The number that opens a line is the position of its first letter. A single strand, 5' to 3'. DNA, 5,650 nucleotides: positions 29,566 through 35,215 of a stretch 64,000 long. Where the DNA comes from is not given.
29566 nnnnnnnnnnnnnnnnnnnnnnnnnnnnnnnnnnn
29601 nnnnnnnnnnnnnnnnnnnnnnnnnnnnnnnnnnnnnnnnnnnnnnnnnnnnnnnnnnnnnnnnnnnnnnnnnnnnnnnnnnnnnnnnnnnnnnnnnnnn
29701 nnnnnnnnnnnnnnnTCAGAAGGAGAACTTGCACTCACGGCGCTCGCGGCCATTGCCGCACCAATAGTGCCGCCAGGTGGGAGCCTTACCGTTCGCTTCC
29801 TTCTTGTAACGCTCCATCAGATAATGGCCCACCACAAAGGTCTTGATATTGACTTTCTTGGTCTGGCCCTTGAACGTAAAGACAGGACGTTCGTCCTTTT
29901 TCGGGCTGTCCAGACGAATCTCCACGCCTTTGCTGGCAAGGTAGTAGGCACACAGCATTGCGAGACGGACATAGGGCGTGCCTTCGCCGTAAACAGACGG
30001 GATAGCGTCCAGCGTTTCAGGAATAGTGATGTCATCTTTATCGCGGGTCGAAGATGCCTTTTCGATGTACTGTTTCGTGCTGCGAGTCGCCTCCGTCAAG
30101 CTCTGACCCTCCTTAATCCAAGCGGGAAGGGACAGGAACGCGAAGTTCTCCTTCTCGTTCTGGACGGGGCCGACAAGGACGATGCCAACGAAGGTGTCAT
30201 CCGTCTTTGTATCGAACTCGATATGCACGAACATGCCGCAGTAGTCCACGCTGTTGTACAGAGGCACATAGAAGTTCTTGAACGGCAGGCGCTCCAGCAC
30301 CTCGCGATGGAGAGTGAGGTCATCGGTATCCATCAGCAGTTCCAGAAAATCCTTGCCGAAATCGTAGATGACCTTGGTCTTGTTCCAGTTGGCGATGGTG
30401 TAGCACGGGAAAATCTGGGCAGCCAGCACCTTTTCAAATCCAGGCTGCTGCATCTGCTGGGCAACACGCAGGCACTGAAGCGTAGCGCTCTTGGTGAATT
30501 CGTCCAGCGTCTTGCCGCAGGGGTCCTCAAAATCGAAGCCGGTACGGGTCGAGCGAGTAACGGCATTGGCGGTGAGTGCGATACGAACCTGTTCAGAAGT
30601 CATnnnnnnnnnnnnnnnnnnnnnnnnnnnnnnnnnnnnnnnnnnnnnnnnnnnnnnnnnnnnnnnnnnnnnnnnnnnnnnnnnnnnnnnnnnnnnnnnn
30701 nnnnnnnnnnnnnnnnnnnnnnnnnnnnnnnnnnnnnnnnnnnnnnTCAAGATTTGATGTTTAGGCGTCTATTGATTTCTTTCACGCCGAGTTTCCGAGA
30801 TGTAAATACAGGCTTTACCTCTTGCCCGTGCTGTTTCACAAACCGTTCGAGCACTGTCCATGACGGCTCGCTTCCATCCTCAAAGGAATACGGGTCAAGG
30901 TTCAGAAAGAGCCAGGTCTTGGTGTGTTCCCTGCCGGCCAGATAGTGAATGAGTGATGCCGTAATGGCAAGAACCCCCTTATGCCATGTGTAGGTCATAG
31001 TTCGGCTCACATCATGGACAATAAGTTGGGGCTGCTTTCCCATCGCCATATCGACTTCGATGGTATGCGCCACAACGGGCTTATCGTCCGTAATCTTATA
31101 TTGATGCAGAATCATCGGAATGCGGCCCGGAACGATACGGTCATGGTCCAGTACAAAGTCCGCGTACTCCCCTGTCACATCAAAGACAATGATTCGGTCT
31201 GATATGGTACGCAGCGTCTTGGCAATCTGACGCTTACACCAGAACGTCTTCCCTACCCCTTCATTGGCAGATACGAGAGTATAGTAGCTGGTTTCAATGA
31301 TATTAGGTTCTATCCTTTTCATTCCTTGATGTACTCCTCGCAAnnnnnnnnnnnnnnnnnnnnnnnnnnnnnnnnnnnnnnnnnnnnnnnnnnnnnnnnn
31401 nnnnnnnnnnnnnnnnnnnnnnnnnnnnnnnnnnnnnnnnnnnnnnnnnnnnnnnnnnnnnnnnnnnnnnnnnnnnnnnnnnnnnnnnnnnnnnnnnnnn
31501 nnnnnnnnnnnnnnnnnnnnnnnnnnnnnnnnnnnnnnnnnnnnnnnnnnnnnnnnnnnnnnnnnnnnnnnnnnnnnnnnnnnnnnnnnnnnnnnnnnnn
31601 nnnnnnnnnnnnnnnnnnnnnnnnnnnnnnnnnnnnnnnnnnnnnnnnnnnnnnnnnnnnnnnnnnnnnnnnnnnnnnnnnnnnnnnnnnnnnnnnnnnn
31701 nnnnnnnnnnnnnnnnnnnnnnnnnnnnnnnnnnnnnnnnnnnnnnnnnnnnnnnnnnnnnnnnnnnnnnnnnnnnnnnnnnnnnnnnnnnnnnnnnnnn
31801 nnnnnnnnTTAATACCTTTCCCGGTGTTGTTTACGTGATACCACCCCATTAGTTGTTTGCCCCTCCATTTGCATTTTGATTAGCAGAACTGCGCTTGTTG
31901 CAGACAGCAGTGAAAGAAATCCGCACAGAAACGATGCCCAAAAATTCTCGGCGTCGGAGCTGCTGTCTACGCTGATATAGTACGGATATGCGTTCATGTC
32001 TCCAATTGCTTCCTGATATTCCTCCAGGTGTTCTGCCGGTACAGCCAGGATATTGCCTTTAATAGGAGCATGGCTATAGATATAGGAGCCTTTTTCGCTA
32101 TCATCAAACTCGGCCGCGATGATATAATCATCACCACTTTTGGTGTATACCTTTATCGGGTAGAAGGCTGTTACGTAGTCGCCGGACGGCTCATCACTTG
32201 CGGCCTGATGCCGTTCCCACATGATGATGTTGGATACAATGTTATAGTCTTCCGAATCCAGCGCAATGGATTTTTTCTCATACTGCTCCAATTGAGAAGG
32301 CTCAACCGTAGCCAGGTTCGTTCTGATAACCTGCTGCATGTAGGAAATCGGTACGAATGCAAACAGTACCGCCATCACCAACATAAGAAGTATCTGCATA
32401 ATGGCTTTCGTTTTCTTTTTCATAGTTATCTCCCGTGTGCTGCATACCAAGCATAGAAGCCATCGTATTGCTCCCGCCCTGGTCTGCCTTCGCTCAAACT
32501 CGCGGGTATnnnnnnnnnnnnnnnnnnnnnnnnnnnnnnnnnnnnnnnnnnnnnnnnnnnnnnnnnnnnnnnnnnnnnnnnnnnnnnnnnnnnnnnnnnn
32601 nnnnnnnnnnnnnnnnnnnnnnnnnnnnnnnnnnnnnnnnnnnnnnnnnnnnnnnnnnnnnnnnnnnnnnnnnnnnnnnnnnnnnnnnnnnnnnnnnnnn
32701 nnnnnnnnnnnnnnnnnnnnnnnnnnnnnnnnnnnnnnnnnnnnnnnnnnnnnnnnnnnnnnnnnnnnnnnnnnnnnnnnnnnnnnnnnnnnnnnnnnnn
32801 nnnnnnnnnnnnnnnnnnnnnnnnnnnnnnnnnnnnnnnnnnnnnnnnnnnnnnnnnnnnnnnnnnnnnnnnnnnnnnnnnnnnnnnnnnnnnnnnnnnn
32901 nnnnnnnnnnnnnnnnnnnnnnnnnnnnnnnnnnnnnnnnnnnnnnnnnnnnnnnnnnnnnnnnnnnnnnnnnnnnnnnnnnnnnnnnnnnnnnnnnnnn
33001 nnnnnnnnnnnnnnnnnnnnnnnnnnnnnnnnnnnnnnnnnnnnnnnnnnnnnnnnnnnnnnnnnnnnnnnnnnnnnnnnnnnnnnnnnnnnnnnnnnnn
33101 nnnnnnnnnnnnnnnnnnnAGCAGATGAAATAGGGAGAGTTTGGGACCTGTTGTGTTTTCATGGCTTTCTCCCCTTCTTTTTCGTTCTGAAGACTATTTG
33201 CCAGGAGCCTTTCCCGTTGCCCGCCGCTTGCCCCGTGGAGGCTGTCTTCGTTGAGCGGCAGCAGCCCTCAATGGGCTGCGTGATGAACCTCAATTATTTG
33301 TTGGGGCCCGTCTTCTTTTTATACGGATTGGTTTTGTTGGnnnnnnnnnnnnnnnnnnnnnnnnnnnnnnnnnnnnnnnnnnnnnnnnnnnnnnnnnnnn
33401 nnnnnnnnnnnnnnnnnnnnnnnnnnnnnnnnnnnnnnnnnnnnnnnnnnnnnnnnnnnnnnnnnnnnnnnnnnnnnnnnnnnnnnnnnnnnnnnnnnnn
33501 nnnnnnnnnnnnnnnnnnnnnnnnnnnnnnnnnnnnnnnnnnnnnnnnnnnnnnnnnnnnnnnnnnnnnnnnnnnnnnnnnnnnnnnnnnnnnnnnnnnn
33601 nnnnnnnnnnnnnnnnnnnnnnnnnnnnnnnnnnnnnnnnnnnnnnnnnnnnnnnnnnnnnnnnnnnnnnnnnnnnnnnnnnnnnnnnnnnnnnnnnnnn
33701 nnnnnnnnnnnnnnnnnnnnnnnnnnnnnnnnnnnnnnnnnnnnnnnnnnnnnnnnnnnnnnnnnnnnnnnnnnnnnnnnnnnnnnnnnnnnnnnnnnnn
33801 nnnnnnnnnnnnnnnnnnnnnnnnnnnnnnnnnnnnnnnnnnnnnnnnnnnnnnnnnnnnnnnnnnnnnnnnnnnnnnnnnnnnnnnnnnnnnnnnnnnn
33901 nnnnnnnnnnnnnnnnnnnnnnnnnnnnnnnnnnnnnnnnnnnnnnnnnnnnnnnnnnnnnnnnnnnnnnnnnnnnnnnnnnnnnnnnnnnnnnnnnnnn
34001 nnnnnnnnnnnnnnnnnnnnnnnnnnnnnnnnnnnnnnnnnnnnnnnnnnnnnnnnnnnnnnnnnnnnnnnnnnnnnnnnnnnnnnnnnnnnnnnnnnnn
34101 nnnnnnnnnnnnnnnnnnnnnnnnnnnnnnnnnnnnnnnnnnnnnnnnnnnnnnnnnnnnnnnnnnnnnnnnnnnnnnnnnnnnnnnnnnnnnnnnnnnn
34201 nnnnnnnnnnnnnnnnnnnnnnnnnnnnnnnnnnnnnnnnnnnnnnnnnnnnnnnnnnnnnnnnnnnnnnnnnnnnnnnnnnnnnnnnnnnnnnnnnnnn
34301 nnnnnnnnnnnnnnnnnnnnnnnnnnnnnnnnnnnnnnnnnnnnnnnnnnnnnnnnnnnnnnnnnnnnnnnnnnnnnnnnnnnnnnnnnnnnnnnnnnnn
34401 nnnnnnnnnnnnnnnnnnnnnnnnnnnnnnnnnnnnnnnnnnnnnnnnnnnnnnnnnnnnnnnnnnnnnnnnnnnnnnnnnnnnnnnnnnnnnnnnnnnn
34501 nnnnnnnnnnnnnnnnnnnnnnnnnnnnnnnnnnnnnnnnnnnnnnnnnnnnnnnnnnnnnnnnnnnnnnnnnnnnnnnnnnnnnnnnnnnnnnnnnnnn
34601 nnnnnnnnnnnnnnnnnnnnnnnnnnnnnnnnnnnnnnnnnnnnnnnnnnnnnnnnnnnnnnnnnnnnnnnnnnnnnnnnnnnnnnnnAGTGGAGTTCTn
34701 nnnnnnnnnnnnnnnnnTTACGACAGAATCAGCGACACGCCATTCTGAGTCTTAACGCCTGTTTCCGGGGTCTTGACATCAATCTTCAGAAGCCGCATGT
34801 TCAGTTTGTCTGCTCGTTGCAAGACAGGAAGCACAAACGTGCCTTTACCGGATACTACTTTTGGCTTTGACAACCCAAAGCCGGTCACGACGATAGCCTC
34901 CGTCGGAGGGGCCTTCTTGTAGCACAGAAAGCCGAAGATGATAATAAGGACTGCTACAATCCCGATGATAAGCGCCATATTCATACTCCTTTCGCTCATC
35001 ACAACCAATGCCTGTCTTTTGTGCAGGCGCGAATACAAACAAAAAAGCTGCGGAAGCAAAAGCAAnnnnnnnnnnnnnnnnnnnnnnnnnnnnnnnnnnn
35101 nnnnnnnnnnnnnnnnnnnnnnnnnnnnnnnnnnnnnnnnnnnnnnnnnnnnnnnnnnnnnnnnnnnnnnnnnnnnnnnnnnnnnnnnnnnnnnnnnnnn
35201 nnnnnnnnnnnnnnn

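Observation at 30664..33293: Two copies of an 80-90-nt intergenic element with conserved blocks and covarying stems (30664-30746 and 33197-33293)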

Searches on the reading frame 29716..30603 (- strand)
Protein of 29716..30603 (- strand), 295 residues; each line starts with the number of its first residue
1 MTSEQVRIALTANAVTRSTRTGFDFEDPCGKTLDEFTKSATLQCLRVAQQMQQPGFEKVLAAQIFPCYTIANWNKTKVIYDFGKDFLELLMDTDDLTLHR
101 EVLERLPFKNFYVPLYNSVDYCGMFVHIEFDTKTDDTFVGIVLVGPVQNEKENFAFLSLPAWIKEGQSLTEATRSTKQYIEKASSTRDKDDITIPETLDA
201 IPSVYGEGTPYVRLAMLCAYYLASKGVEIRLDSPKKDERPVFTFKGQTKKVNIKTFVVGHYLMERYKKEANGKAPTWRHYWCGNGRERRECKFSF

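Call 10: search_protein_families(library=pfam, proteins=[window:29716-30603:-], max_evalue=0.01)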
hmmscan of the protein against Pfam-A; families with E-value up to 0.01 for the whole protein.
window:29716-30603:- (295 aa): 0 families

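Call 11: search_protein_families(library=phrogs, proteins=[window:29716-30603:-], max_evalue=0.001)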
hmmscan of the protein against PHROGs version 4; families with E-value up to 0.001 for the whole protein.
window:29716-30603:- (295 aa): 1 family
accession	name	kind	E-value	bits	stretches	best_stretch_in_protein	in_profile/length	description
phrog_6160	-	unknown function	7.6e-08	33.1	1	48-292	60-307/322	-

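Call 56: search_protein_families(library=ncbifam, proteins=[window:29716-30603:-], max_evalue=0.01)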
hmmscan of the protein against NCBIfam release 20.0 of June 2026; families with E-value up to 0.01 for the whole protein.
window:29716-30603:- (295 aa): 0 families

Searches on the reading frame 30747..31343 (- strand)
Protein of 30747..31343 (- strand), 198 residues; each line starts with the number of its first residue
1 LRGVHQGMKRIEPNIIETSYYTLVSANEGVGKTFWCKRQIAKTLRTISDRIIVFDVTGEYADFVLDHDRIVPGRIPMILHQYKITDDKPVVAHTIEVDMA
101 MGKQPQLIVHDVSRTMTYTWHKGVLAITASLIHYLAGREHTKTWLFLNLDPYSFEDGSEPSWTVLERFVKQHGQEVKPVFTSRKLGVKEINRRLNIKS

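Call 10: search_protein_families(library=pfam, proteins=[window:30747-31343:-], max_evalue=0.01)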
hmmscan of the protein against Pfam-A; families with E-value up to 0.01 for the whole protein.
window:30747-31343:- (198 aa): 2 families
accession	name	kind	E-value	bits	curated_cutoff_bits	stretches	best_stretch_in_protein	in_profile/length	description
PF10412.15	TrwB_AAD_bind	-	0.0023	17.3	20.5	1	23-63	19-59/387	Type IV secretion-system coupling protein DNA-binding domain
PF01935.23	DUF87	-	0.003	18.1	23.2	1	26-64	30-68/220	Helicase HerA, central domain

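Call 11: search_protein_families(library=phrogs, proteins=[window:30747-31343:-], max_evalue=0.001)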
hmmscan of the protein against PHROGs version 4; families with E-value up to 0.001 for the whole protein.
window:30747-31343:- (198 aa): 0 families

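Call 56: search_protein_families(library=ncbifam, proteins=[window:30747-31343:-], max_evalue=0.01)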
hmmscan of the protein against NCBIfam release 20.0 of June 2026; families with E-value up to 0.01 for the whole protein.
window:30747-31343:- (198 aa): 1 family
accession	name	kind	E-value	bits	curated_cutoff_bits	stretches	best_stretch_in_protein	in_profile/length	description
NF045971.1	conju_CD1110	equivalog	0.0003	19.2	325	1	27-64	423-460/752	VirB4-like conjugal transfer ATPase, CD1110 family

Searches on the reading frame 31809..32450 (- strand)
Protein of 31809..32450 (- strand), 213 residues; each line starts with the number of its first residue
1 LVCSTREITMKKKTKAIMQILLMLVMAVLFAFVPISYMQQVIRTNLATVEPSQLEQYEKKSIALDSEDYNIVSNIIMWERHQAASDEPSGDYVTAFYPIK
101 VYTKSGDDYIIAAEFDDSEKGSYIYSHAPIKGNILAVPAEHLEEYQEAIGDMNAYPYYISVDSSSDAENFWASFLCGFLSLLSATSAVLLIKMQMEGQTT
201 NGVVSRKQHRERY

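Call 10: search_protein_families(library=pfam, proteins=[window:31809-32450:-], max_evalue=0.01)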
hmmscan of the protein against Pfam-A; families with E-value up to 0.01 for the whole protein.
window:31809-32450:- (213 aa): 1 family
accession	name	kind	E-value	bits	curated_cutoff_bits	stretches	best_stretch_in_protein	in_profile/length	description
PF20456.3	DUF6709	-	0.0067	15.9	27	0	10-192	6-208/339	Family of unknown function (DUF6709)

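Call 11: search_protein_families(library=phrogs, proteins=[window:31809-32450:-], max_evalue=0.001)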
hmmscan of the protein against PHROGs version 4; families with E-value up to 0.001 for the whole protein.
window:31809-32450:- (213 aa): 0 families

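Call 56: search_protein_families(library=ncbifam, proteins=[window:31809-32450:-], max_evalue=0.01)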
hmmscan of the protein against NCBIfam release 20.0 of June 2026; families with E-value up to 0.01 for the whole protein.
window:31809-32450:- (213 aa): 0 families

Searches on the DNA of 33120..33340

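Call 21: search_rna_families(source=window, start=33120, end=33340, threshold=evalue, max_evalue=10, show_alignments=3)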
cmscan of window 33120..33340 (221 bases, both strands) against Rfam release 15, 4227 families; matches with E-value up to 10: 4.
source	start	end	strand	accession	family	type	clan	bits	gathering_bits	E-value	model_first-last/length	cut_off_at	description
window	33188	33259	-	RF02682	HDV-F-prausnitzii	Gene; ribozyme;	-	43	44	4.6e-07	1-74/74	no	HDV ribozyme from F. prausnitzii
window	33188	33261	-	RF00094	HDV_ribozyme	Gene; ribozyme;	-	24.9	50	0.075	1-89/89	no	Hepatitis delta virus ribozyme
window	33155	33191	+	RF01373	CRISPR-DR60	Gene; CRISPR;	-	14.9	45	5.3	1-37/37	no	CRISPR RNA direct repeat element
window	33257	33327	+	RF00519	suhB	Gene; sRNA;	CL00108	10.8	41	9.3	1-77/77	no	Makes More Granules Regulator RNA (mmgR)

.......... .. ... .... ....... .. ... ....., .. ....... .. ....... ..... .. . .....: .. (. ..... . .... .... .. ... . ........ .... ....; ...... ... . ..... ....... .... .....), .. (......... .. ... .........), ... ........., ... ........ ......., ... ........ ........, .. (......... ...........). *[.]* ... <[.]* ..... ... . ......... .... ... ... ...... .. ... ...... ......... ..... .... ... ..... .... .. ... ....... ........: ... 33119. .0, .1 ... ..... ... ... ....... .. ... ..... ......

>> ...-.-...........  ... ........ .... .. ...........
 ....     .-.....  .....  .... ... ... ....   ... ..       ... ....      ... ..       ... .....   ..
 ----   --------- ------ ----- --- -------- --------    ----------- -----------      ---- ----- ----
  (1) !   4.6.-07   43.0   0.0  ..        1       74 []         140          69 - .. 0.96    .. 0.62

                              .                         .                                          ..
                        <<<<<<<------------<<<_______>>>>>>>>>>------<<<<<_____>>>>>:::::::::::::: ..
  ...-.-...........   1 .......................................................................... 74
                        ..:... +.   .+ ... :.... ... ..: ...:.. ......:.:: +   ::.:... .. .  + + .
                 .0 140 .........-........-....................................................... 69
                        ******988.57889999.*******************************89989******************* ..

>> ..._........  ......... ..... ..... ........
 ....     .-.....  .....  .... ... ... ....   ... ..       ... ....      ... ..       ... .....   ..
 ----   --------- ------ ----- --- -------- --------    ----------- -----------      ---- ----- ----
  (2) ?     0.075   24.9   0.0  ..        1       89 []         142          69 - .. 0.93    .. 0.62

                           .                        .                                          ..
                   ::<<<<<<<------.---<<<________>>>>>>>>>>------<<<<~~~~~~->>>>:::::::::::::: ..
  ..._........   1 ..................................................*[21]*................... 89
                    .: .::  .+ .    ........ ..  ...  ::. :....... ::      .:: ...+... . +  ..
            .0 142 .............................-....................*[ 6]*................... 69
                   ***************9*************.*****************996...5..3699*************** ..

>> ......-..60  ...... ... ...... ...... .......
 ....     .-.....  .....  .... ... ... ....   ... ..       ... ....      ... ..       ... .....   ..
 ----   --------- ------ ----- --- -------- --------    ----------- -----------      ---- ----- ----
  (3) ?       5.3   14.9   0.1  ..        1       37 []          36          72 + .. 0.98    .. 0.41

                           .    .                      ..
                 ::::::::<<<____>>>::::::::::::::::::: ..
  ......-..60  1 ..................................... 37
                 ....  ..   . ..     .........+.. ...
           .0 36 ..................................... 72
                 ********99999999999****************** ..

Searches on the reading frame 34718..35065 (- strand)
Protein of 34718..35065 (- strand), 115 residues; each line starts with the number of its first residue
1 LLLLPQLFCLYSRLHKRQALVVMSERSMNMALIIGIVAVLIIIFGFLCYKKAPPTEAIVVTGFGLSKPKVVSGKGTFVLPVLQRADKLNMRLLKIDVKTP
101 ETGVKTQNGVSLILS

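Call 10: search_protein_families(library=pfam, proteins=[window:34718-35065:-], max_evalue=0.01)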
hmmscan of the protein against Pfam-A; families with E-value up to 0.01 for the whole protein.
window:34718-35065:- (115 aa): 1 family
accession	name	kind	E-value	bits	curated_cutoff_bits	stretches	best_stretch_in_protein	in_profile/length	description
PF01145.31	Band_7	-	0.00023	21.7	23.6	1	51-114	2-62/176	SPFH domain / Band 7 family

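Call 11: search_protein_families(library=phrogs, proteins=[window:34718-35065:-], max_evalue=0.001)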
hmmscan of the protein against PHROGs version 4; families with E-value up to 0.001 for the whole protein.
window:34718-35065:- (115 aa): 1 family
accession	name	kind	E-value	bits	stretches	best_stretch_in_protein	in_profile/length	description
phrog_200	-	other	5.6e-05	23.4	1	26-109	78-164/379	lipoprotein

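Call 56: search_protein_families(library=ncbifam, proteins=[window:34718-35065:-], max_evalue=0.01)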
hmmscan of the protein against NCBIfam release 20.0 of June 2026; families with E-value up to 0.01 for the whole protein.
window:34718-35065:- (115 aa): 1 family
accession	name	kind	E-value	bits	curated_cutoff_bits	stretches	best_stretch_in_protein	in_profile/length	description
NF058507.1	FlotScfldFlot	equivalog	1.8e-10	40.5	700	1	30-112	3-93/477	flotillin lipid rafts scaffold protein FloT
